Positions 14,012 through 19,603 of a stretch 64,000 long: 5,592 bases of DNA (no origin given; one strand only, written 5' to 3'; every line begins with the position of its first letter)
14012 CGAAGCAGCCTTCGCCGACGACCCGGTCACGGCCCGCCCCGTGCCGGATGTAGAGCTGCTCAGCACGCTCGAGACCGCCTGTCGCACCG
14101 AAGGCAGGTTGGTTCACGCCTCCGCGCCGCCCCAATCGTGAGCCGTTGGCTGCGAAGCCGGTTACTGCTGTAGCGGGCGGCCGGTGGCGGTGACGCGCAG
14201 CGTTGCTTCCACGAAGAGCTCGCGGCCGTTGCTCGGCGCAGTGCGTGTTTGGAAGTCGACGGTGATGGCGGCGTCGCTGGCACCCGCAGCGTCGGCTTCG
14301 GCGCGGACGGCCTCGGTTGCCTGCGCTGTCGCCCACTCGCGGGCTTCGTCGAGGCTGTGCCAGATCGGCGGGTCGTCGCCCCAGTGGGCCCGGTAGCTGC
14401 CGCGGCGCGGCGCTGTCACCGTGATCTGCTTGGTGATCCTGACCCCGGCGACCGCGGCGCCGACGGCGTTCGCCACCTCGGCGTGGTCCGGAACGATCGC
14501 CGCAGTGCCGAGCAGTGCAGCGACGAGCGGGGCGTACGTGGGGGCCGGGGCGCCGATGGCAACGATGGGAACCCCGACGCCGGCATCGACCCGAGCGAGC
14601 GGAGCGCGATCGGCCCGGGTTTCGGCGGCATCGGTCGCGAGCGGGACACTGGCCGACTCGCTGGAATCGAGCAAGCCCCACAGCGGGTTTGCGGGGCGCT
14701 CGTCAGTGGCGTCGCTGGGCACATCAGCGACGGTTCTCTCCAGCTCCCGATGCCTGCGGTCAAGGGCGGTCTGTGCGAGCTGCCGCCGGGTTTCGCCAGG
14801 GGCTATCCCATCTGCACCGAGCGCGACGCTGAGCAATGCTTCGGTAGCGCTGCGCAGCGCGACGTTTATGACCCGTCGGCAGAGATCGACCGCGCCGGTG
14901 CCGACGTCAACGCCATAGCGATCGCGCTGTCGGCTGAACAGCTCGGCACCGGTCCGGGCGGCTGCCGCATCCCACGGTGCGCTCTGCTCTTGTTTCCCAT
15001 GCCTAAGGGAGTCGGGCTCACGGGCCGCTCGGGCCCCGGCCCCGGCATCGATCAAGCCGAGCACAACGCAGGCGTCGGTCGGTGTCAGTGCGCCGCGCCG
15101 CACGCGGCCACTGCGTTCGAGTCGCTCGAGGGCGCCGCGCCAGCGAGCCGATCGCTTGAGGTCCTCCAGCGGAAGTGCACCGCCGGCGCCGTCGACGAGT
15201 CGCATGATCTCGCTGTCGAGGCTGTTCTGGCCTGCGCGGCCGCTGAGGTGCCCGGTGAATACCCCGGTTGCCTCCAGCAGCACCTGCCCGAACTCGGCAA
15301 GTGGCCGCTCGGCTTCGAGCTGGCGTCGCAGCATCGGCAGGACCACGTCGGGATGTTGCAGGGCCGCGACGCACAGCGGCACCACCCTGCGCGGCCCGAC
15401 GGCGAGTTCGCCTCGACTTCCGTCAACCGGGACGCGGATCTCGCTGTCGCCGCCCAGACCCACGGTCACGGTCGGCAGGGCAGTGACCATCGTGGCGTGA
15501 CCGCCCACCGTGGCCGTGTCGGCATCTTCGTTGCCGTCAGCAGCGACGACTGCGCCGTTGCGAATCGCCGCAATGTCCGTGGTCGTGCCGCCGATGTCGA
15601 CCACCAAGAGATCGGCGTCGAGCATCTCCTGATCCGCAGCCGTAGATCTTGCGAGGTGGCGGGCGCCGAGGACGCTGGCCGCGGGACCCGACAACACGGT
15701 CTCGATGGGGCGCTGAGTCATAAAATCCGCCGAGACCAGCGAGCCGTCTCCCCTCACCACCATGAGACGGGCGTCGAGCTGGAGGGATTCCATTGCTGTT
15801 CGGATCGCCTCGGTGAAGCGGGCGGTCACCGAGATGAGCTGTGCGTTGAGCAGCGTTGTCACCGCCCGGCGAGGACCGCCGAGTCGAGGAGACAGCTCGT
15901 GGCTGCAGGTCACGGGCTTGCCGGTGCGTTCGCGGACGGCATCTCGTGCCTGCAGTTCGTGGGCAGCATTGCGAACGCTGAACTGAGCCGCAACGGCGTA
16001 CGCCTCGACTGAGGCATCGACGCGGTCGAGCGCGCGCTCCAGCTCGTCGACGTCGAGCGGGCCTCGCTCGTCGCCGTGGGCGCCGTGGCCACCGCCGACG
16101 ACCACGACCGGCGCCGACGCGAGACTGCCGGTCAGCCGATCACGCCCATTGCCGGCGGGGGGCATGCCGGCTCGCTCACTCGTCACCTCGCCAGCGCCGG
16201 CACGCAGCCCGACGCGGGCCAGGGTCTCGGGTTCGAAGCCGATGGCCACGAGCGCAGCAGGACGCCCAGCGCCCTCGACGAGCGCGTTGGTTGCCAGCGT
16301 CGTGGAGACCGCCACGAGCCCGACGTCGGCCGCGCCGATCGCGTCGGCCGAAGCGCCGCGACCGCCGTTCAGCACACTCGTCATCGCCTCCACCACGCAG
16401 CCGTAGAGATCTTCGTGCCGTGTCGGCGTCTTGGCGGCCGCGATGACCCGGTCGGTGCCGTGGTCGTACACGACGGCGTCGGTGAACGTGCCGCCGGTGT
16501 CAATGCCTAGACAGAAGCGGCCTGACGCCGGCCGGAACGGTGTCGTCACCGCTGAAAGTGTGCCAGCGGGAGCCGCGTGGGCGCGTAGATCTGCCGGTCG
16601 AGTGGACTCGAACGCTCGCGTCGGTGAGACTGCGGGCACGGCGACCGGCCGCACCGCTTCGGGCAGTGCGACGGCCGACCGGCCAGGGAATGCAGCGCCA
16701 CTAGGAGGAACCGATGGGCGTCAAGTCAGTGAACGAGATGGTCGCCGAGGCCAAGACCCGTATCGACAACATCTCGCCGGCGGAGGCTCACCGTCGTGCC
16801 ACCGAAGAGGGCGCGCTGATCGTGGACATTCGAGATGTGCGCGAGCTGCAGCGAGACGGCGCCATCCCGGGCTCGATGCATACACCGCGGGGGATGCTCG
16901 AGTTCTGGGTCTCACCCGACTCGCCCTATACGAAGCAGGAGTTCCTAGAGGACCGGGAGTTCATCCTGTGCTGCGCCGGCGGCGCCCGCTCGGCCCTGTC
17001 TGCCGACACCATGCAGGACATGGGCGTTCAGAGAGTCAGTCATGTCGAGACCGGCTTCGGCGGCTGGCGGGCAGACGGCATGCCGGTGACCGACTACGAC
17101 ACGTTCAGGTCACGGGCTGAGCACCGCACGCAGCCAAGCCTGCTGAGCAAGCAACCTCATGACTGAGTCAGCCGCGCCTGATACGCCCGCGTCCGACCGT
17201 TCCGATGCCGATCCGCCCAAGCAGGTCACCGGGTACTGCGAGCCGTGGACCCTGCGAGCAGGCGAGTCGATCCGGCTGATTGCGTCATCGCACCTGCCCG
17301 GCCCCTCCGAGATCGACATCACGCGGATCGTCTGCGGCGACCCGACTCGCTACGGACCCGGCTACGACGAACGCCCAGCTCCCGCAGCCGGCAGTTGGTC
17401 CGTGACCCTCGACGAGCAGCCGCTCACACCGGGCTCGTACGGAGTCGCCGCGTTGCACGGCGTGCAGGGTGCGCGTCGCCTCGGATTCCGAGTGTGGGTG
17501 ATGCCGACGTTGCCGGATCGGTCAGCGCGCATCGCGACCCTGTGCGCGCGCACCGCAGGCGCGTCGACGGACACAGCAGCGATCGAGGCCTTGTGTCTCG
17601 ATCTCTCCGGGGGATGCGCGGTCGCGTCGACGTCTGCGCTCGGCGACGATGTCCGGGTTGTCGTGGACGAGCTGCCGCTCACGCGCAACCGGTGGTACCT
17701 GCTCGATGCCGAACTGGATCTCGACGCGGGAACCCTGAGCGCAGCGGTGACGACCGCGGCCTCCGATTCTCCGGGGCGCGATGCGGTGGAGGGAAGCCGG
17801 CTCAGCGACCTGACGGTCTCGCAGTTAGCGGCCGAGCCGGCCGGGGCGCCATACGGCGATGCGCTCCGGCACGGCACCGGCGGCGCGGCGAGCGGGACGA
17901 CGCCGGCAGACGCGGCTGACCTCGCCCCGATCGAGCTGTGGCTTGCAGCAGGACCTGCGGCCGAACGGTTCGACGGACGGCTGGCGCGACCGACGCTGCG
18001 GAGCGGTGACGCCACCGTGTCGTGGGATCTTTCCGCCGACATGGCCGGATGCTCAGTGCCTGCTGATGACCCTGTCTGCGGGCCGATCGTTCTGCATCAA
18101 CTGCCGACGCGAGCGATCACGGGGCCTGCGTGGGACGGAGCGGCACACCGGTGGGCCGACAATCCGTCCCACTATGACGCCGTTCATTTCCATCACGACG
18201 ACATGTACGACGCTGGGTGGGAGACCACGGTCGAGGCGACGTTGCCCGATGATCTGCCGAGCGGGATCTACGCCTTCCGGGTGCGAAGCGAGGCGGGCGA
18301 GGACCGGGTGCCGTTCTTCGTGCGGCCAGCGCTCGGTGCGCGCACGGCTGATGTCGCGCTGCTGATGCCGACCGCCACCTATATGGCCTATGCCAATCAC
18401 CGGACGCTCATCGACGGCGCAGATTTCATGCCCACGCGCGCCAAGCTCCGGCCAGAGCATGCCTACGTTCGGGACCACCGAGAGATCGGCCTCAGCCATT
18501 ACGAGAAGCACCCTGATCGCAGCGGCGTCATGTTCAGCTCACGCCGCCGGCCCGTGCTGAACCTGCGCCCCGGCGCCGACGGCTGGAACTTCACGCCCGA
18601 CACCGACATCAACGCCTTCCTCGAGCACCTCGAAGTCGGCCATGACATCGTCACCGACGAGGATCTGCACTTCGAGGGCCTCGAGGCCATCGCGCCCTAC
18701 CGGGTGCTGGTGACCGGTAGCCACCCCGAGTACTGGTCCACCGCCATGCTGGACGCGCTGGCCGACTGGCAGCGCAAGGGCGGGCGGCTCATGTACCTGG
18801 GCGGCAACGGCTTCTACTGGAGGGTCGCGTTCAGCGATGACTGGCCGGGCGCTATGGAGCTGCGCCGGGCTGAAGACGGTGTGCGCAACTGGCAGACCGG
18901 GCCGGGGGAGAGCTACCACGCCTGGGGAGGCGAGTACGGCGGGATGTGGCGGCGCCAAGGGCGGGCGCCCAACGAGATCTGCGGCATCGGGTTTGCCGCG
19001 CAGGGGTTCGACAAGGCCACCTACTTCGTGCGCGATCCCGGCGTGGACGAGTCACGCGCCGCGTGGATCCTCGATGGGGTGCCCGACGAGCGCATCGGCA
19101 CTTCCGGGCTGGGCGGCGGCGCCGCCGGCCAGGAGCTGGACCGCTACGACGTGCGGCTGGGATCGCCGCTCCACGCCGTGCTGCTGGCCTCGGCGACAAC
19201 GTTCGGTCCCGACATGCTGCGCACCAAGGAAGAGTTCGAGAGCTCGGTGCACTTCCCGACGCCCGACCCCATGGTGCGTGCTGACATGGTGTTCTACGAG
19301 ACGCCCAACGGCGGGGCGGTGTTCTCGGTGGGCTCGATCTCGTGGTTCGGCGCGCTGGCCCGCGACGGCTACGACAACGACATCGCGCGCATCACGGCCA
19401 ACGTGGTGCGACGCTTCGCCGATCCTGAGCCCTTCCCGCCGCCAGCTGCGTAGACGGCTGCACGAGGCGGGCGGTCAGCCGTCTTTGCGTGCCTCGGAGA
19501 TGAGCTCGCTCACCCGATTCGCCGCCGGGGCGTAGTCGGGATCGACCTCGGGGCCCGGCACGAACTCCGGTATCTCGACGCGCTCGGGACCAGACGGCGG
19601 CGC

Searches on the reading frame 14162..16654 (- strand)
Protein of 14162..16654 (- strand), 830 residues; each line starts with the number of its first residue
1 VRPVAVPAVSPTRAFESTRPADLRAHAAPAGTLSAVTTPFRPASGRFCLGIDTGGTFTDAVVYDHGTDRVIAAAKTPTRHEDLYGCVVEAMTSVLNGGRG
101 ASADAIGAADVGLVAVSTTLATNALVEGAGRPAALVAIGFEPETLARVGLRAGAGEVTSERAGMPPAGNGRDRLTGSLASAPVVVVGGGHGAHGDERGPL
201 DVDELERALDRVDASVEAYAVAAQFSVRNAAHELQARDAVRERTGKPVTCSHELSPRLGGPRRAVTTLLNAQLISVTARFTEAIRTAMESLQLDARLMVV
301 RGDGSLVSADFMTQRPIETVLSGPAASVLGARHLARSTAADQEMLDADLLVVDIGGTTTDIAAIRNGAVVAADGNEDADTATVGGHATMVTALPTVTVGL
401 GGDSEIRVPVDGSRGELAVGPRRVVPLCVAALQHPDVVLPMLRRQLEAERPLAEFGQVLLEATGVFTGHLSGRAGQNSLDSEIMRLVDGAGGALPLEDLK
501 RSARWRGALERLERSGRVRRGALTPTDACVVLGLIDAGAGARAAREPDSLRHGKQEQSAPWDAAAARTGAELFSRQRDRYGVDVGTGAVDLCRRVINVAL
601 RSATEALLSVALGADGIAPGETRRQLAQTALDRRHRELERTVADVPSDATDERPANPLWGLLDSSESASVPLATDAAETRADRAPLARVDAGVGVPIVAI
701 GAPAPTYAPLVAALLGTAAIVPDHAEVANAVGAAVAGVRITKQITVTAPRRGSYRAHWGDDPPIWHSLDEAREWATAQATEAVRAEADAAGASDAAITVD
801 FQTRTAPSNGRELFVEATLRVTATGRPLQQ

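Call 95: search_protein_families(library=pfam, proteins=[window:14162-16654:-], max_evalue=0.0001)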
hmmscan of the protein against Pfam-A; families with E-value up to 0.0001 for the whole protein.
window:14162-16654:- (830 aa): 3 families
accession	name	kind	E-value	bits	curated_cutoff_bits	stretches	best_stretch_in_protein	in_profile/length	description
PF05378.19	Hydant_A_N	-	5.2e-29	101.6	25.2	1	49-242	2-174/176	Hydantoinase/oxoprolinase N-terminal region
PF01968.24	Hydantoinase_A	-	1.4e-26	93.9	22.9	1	263-536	1-176/291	Hydantoinase/oxoprolinase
PF13941.12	MutL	-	2.5e-06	27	27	1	319-396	220-298/450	MutL protein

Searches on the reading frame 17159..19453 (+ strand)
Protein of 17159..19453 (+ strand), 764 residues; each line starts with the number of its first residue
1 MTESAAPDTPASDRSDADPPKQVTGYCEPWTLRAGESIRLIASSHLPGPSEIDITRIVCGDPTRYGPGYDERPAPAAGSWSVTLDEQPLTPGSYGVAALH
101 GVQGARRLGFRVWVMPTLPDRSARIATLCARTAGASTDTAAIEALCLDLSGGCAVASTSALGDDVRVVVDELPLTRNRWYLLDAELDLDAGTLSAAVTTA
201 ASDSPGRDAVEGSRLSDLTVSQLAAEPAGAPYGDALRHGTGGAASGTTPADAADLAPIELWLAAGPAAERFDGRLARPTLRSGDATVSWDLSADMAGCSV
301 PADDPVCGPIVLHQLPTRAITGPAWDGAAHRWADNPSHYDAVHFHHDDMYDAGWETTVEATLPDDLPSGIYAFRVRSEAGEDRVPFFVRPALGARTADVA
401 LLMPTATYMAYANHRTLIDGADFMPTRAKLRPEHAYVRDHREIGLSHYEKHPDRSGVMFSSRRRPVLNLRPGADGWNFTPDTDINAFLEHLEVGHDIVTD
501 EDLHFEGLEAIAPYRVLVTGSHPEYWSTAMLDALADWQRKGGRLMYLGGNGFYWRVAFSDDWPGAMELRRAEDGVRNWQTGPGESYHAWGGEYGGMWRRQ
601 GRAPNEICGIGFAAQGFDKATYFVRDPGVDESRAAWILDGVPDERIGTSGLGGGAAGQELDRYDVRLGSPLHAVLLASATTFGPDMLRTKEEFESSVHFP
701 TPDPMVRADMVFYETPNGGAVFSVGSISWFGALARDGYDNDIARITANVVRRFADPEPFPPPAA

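Call 95: search_protein_families(library=pfam, proteins=[window:17159-19453:+], max_evalue=0.0001)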
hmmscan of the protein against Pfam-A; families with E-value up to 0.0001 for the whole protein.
window:17159-19453:+ (764 aa): 1 family
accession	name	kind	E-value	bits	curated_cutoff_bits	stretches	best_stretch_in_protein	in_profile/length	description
PF20254.3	DMFA2_C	-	4.7e-92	309.7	27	1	317-739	1-373/374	N,N-dimethylformamidase beta subunit-like, C-terminal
